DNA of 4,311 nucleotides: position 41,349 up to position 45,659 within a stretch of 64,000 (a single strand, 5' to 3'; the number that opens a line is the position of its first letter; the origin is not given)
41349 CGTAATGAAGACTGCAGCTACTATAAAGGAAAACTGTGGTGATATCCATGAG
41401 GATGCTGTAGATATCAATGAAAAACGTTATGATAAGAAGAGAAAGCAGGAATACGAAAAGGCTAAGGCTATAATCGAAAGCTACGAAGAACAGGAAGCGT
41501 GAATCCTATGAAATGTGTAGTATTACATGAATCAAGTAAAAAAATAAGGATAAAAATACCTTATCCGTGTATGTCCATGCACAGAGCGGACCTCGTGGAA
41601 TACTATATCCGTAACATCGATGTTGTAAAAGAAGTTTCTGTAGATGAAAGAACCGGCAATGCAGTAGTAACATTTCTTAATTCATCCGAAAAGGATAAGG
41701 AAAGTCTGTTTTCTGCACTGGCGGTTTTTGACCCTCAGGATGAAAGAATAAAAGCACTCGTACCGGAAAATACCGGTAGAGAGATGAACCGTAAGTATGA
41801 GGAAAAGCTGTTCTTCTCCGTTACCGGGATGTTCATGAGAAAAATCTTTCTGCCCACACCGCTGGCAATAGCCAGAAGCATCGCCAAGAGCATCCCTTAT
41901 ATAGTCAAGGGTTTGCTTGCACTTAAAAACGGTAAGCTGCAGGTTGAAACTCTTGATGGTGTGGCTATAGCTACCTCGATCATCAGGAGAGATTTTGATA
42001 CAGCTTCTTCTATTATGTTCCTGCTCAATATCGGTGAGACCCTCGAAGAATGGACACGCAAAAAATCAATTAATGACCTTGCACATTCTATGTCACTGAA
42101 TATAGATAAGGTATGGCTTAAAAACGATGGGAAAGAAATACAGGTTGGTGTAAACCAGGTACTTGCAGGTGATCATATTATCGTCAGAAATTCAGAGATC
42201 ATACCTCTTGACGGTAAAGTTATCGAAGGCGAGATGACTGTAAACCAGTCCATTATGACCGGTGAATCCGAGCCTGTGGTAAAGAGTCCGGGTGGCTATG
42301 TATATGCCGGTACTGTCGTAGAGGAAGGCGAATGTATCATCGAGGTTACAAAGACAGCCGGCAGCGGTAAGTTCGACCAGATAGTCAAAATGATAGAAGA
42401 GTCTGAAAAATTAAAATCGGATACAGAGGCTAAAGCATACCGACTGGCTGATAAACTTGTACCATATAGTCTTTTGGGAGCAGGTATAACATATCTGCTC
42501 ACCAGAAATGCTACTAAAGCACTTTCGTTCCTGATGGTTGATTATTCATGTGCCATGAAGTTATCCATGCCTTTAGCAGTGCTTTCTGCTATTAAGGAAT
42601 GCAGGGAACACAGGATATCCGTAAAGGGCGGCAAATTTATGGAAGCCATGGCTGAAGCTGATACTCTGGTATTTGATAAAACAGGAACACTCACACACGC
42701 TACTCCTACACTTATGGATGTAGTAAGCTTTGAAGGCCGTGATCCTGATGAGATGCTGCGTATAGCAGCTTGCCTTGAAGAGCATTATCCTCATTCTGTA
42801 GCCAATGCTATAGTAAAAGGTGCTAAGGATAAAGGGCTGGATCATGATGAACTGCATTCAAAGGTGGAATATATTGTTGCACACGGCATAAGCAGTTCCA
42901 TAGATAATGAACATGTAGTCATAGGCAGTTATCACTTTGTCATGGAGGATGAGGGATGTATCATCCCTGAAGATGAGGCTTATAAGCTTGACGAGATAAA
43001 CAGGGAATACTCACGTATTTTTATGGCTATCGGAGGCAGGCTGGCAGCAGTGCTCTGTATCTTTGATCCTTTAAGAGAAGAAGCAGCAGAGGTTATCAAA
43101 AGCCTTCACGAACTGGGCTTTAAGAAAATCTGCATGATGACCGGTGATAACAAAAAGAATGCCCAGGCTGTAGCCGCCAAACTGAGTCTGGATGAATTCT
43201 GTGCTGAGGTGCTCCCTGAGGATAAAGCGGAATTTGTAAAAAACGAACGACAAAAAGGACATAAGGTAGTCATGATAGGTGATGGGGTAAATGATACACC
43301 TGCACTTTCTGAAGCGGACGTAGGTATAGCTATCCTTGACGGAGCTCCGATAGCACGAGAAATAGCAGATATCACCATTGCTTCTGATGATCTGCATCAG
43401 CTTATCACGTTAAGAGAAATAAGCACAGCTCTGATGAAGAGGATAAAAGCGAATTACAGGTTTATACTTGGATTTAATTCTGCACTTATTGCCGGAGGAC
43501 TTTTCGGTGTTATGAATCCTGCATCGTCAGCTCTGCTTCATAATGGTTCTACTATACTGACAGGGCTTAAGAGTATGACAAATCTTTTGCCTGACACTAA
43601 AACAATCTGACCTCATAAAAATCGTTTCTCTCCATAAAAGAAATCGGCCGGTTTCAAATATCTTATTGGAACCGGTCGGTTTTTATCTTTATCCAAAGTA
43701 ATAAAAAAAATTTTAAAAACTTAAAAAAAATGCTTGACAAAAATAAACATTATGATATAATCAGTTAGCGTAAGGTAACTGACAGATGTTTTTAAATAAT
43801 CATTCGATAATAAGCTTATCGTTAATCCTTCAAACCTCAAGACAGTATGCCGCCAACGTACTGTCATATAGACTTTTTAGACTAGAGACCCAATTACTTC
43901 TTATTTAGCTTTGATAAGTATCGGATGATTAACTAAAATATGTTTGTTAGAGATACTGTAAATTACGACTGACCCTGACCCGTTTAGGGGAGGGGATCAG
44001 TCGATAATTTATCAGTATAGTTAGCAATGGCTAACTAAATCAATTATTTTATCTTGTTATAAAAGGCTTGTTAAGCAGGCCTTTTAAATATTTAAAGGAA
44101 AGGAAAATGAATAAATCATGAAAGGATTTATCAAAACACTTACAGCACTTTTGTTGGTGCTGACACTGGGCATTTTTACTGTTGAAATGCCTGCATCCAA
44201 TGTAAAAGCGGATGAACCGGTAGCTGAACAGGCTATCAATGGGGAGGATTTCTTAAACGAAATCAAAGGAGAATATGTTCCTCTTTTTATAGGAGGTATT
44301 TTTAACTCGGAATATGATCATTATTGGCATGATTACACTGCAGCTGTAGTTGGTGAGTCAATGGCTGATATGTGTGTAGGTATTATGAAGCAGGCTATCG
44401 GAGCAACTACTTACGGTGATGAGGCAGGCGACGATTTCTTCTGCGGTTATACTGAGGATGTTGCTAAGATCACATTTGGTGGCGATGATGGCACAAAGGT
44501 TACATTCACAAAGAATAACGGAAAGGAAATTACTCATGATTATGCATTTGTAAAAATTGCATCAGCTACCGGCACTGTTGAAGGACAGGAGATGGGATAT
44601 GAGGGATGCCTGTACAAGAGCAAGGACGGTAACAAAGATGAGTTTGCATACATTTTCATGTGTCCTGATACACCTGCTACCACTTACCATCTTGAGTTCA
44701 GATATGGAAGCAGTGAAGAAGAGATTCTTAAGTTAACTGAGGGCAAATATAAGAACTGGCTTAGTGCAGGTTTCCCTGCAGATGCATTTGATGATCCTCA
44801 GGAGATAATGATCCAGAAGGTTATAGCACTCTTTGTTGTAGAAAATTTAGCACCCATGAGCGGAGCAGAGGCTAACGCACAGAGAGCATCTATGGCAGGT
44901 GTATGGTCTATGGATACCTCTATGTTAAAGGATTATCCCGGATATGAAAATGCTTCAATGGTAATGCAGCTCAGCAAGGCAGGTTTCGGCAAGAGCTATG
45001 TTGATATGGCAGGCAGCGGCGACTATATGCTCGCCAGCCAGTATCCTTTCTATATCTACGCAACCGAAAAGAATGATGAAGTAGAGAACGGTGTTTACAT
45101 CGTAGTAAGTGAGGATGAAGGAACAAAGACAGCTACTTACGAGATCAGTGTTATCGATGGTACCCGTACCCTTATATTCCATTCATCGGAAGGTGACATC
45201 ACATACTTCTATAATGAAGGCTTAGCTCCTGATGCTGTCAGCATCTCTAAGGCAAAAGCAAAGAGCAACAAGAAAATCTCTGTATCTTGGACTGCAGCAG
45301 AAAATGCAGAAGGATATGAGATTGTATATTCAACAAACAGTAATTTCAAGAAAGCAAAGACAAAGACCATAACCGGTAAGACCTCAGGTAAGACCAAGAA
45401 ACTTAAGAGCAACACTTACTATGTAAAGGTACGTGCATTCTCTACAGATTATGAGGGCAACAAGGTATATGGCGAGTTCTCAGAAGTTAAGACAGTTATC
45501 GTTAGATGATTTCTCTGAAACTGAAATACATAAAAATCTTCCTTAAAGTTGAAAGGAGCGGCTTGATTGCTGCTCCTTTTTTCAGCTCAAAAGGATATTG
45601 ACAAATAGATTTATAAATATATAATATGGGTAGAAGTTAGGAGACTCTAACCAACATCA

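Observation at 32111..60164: Recurrent GTTAG-N6-CTAAC palindrome links 9 transcription units into a candidate metal regulon with DtxR-type half-sites but an expanded spacer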

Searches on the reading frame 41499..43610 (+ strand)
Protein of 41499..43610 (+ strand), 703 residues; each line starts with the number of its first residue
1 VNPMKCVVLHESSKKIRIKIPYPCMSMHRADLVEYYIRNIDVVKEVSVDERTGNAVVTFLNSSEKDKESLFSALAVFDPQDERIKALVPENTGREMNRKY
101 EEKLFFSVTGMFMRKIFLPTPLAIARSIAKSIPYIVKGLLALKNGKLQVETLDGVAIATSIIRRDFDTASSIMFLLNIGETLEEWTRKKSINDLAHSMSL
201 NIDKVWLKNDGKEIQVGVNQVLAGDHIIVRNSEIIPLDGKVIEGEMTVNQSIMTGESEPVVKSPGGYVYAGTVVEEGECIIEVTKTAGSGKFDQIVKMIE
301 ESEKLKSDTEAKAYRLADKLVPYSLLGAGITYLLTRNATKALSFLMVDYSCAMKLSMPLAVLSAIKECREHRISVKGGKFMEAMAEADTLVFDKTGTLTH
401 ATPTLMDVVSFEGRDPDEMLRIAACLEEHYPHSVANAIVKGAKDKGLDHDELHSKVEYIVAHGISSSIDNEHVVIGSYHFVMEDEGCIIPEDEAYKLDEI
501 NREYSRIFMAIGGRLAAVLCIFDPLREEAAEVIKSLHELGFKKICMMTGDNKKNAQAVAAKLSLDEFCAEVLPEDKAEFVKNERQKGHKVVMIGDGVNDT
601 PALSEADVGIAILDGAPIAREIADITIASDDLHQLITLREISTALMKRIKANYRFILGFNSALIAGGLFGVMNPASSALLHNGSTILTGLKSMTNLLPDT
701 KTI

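Call 6: search_protein_families(library=pfam, proteins=[window:41499-43610:+])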
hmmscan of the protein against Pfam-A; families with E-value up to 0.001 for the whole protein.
window:41499-43610:+ (703 aa): 3 families
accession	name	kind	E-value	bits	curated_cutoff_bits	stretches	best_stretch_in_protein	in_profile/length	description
PF00122.25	E1-E2_ATPase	-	5.8e-40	137.2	28.1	1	200-370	2-180/181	E1-E2 ATPase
PF00702.32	Hydrolase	-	6.7e-30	105.3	26.4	1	388-607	2-191/191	haloacid dehalogenase-like hydrolase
PF08282.18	Hydrolase_3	-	1e-05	25.8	20.9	1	586-630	202-246/255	haloacid dehalogenase-like hydrolase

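Call 42: search_protein_families(library=ncbifam, proteins=[window:41499-43610:+], max_evalue=0.01)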
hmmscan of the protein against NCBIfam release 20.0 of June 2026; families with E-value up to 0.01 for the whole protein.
window:41499-43610:+ (703 aa): 28 families (the best 25 are shown)
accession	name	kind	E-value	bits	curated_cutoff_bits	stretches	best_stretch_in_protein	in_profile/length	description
TIGR01525.1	ATPase-IB_hvy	subfamily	2.7e-145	485.4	346.25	1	149-693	1-558/560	heavy metal translocating P-type ATPase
TIGR01512.1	ATPase-IB2_Cd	subfamily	1.9e-107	360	313.5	2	150-446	2-287/494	cadmium family heavy metal-translocating P-type ATPase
TIGR01511.1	ATPase-IB1_Cu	subfamily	5.5e-94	316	397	1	159-693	34-539/542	copper-translocating P-type ATPase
NF008262.1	PRK11033.1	equivalog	5.4e-85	286.3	1005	1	122-691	150-723/731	zinc/cadmium/mercury/lead-transporting ATPase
NF007952.0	PRK10671.1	equivalog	1.3e-81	275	1316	1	167-680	291-808/838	copper-exporting P-type ATPase CopA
NF033775.1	P_type_ZntA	exception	3.2e-71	240.6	1240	1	142-690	175-723/732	Zn(II)/Cd(II)/Pb(II) translocating P-type ATPase ZntA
TIGR01494.1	ATPase_P-type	subfamily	5.6e-68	229.5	62.3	1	172-668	2-461/478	HAD-IC family P-type ATPase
TIGR01497.1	kdpB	equivalog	1.6e-54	185.1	527.9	1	174-645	78-566/675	potassium-transporting ATPase subunit KdpB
TIGR01647.1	ATPase-IIIA_H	equivalog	2.2e-44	151.8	615.5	3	156-446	45-347/755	plasma-membrane proton-efflux P-type ATPase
NF010609.0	PRK14010.1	equivalog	2.6e-41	141.6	1323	1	175-628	78-544/673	K(+)-transporting ATPase subunit B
TIGR01522.1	ATPase-IIA2_Ca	equivalog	2.6e-26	91.7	798.3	2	571-659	571-660/854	calcium-transporting P-type ATPase, PMR1-type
TIGR01657.1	P-ATPase-V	hypoth_equivalog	3.3e-26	91.2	618.25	2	569-615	784-830/1055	ATP13A2 family polyamine export P-type ATPase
TIGR01517.1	ATPase-IIB_Ca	equivalog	1.4e-25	89.6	507.05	2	181-400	136-373/882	calcium-translocating P-type ATPase, PMCA-type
NF011702.0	PRK15122.1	subfamily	2.5e-22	78.7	975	2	566-633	620-687/907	magnesium-translocating P-type ATPase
TIGR01116.1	ATPase-IIA1_Ca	equivalog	1.8e-20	72.7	703.4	1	516-660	458-616/799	calcium-translocating P-type ATPase, SERCA-type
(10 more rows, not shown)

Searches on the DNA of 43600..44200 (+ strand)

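Call 62: search_rna_families(source=window, start=43600, end=44200, threshold=evalue, max_evalue=1)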
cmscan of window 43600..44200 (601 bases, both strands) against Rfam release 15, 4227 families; matches with E-value up to 1: 2.
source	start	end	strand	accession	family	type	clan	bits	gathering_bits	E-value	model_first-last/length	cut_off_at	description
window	44144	44191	+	RF03137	S15-Methanomicrobia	Cis-reg; leader;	CL00121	21.7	42.2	0.14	1-74/74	no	S15-Methanomicrobia ribosomal protein leader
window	43651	43672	-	RF01319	CRISPR-DR6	Gene; CRISPR;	-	18.5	39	0.48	1-30/30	no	CRISPR RNA direct repeat element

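Call 64: search_dna_similar(query=window:43611-44117:+, collection=plasmids, mode=distant, max_rows=5)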
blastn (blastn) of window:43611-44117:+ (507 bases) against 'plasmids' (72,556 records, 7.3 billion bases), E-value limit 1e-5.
No match.

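Call 84: build_rna_model(alignment_id=A4, structure=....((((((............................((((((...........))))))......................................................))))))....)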
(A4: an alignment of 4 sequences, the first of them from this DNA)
Model R1 built from alignment A4 (4 sequences, 125 columns); structure: as given.
model positions 111; base pairs 12; branch points 0; effective number of sequences 1.89; information 0.59 bits per position. Calibrated on 0.2 Mb of random sequence (short: E-values are rough).
structure used (alignment columns):
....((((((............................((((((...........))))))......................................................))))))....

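Call 86: search_with_rna_model(model_id=R1, sources=[window, L001, L002, L003, L004, L005, L006, L007, L008, L009, L010, L011, L012, L013, L014, L015, L016, L017, L018, L019, L020, L021, L022, L023, L024, L025, L026, L027, L028, L029, L030, L031, L032, L033, L034, L035, L036, L037, L038, L039, L040, L041, L042, L043, L044, L045, L046, L047, L048, L049, L050, L051, L052, L053, L054, L055, L056, L057, L058, L059, L060, L061, L062, L063, L064, L065, L066, L067, L068, L069, L070, L071, L072, L073, L074, L075, L076, L077, L078, L079, L080, L081, L085, L086, L087, L088, L089, L090, L093], max_evalue=1)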
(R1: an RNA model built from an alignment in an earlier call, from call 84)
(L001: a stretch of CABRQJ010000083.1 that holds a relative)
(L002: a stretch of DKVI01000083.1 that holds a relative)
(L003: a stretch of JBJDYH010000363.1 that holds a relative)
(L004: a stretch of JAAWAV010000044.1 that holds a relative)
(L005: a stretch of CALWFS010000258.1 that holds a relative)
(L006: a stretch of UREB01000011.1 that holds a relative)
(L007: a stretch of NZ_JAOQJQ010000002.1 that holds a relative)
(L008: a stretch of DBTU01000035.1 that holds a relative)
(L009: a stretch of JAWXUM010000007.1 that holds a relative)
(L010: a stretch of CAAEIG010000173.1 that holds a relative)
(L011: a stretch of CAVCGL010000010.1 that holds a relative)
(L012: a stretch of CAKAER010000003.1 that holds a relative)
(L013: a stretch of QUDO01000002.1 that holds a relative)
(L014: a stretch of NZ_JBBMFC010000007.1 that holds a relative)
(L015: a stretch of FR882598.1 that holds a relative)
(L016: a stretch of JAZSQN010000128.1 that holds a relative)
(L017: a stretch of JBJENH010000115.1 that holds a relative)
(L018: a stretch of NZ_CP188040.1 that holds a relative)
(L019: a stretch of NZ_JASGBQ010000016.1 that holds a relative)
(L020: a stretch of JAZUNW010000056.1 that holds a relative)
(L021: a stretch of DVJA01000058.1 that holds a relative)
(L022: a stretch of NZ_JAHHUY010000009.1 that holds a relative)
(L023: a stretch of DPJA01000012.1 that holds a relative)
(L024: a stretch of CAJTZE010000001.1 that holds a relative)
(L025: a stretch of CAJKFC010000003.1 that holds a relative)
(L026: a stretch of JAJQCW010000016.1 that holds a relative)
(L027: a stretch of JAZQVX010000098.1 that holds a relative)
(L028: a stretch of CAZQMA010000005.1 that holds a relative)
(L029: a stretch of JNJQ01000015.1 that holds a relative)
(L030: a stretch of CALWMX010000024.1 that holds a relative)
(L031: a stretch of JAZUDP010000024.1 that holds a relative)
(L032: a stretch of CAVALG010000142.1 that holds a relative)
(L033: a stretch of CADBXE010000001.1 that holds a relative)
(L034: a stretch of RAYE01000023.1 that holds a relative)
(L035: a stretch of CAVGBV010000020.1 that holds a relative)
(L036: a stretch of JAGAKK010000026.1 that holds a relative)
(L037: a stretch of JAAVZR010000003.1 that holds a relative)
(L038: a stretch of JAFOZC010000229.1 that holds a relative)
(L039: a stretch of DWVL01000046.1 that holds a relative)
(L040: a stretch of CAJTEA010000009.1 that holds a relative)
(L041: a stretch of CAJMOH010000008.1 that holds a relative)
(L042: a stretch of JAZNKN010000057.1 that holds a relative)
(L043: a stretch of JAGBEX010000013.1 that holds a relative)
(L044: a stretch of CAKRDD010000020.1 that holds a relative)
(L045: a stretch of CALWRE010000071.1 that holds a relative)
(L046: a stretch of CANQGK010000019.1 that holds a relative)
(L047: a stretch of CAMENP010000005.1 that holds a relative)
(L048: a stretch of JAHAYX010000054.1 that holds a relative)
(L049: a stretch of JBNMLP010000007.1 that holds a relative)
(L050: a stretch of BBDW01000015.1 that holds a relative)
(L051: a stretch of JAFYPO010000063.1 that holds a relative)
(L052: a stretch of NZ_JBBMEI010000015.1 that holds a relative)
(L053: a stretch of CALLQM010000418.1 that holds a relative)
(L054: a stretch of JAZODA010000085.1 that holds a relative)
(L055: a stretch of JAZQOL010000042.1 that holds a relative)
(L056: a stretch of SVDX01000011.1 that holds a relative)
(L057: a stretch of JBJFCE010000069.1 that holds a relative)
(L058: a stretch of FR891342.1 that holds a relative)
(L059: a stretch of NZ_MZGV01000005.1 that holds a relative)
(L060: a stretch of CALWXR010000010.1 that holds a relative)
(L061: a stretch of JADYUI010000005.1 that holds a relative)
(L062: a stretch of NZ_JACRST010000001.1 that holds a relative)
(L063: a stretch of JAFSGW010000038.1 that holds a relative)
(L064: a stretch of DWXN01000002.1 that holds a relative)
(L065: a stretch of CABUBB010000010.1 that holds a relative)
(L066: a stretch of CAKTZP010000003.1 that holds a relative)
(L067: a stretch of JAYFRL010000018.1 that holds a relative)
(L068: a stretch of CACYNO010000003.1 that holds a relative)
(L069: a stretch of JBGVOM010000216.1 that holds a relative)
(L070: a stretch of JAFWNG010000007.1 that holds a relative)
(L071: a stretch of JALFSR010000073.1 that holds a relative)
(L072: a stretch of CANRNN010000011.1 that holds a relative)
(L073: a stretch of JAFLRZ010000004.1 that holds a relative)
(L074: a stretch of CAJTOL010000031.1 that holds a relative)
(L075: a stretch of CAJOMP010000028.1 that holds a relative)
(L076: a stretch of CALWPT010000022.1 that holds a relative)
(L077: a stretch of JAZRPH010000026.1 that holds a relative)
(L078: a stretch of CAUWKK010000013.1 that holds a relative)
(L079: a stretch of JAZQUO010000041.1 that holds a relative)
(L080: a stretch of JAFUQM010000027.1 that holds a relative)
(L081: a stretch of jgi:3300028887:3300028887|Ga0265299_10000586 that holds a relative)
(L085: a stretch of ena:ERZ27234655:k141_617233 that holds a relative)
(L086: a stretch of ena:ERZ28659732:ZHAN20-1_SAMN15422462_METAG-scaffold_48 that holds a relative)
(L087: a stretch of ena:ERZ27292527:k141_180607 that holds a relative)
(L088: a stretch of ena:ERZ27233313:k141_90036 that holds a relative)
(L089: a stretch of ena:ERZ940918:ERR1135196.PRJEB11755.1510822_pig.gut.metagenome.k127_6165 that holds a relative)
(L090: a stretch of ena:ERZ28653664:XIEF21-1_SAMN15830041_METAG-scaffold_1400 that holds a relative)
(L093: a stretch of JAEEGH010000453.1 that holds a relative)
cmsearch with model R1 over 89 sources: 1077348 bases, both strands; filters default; matches with E-value up to 1: 4.
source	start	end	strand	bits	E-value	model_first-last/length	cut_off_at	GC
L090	5692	5801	-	119.4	9.6e-21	1-111/111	no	0.43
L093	296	405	-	118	1.9e-20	1-111/111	no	0.42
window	43812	43922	+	113.8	1.3e-19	1-111/111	no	0.36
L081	11039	11160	+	89.7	1.3e-14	1-111/111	no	0.33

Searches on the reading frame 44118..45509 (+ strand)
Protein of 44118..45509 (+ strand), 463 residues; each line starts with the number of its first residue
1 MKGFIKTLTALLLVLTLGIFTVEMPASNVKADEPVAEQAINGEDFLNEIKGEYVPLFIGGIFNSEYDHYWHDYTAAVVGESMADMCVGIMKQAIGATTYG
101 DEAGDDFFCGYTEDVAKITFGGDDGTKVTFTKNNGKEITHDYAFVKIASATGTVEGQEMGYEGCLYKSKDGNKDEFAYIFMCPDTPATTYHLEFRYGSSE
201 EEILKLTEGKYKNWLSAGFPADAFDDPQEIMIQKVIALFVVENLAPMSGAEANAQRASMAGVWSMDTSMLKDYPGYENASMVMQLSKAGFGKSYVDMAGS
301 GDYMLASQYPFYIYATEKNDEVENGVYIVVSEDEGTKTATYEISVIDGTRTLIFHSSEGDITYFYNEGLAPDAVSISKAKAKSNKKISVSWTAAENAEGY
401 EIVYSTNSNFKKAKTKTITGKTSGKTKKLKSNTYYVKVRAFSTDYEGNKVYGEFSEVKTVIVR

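Call 6: search_protein_families(library=pfam, proteins=[window:44118-45509:+])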
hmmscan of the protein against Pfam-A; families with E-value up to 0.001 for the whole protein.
window:44118-45509:+ (463 aa): 1 family
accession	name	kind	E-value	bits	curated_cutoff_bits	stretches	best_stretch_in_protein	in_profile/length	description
PF00041.27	fn3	-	0.00054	20.6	25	0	379-447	8-75/84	Fibronectin type III domain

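Call 42: search_protein_families(library=ncbifam, proteins=[window:44118-45509:+], max_evalue=0.01)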
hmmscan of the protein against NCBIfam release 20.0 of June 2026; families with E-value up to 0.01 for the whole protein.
window:44118-45509:+ (463 aa): 0 families

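Call 43: search_solved_structures(query=window:44118-45509:+, max_evalue=1)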
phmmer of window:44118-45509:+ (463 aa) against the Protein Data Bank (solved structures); distinct sequences matched with E-value up to 1: 1.
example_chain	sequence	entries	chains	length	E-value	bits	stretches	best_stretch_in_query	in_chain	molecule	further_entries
7mro_A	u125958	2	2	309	0.43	12.9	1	373-445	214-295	Contactin-4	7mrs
